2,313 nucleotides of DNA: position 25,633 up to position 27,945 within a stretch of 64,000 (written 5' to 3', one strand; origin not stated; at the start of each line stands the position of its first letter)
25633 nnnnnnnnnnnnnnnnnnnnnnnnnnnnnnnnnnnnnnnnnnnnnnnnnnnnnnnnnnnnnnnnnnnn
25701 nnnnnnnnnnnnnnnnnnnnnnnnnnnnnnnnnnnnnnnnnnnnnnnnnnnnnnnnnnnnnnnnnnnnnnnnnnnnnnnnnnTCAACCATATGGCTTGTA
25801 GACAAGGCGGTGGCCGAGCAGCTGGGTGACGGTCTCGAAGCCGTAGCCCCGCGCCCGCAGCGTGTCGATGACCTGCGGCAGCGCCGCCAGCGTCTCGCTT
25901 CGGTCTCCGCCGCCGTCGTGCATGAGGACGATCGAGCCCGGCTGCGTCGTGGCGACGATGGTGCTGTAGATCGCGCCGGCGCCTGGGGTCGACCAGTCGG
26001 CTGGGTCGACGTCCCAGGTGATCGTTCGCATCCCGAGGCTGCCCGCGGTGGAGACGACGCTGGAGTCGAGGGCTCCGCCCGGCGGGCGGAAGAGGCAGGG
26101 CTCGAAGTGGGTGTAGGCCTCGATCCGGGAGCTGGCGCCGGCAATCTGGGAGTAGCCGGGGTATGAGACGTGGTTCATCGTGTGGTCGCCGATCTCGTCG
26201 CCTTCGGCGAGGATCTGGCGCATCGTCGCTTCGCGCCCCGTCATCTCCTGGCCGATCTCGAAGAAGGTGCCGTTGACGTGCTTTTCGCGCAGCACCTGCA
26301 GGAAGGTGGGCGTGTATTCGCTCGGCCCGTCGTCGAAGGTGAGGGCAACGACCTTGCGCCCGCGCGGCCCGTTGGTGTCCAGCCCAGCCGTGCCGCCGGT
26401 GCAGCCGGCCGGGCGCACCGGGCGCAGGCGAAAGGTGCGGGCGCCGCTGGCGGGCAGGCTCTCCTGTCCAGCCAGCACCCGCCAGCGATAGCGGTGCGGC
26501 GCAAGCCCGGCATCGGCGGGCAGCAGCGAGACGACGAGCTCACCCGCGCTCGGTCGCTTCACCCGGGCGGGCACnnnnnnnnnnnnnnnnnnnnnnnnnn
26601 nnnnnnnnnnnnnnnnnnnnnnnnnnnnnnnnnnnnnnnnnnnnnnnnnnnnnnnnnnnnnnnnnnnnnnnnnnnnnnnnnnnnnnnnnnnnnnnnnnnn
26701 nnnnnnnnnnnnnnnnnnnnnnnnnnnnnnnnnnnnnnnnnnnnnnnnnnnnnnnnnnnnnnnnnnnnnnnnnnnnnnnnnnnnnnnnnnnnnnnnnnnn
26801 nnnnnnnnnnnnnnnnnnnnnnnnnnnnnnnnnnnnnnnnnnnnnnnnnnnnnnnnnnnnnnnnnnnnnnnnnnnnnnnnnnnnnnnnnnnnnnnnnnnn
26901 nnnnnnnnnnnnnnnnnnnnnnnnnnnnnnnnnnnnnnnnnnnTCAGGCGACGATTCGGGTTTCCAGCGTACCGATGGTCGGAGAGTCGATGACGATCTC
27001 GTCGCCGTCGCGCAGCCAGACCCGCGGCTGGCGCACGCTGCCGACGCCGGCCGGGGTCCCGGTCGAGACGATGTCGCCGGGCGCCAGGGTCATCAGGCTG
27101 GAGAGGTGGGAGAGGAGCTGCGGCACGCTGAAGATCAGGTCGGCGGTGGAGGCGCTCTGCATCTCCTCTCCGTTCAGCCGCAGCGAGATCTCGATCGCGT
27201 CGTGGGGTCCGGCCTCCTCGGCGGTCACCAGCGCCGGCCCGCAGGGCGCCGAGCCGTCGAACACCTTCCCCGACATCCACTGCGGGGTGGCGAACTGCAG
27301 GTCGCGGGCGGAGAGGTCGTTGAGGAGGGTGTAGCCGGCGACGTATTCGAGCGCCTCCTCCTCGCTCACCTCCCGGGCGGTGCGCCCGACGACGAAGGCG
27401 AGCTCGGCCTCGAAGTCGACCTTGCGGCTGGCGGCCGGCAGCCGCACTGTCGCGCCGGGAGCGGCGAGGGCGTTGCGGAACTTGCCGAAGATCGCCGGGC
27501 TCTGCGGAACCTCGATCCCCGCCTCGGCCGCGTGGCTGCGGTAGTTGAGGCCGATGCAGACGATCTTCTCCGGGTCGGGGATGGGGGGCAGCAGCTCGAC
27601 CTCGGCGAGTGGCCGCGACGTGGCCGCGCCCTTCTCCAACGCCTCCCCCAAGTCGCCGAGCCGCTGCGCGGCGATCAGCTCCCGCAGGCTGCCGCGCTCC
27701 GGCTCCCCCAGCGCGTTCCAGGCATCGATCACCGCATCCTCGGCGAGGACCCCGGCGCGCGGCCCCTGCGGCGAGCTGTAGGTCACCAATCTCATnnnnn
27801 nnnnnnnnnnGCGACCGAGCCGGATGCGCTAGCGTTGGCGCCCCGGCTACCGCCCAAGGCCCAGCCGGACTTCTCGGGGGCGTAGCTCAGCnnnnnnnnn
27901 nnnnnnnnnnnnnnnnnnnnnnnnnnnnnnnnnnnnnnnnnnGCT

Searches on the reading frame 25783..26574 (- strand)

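Call 50: search_protein_families(library=pfam, proteins=[window:25783-26574:-], max_evalue=0.0001)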
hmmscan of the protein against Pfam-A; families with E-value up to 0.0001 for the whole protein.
window:25783-26574:- (263 aa): 1 family
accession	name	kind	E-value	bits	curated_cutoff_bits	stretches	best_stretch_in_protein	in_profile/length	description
PF01522.26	Polysacc_deac_1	-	5.5e-26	91.4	23.1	1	69-184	2-123/124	Polysaccharide deacetylase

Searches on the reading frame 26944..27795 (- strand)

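Call 50: search_protein_families(library=pfam, proteins=[window:26944-27795:-], max_evalue=0.0001)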
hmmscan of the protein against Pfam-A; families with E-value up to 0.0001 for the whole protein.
window:26944-27795:- (283 aa): 1 family
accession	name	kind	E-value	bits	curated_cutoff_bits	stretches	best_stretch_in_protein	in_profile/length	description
PF01557.24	FAA_hydrolase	-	2.8e-72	243.3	23.9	1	77-282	1-214/214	Fumarylacetoacetate (FAA) hydrolase C-terminal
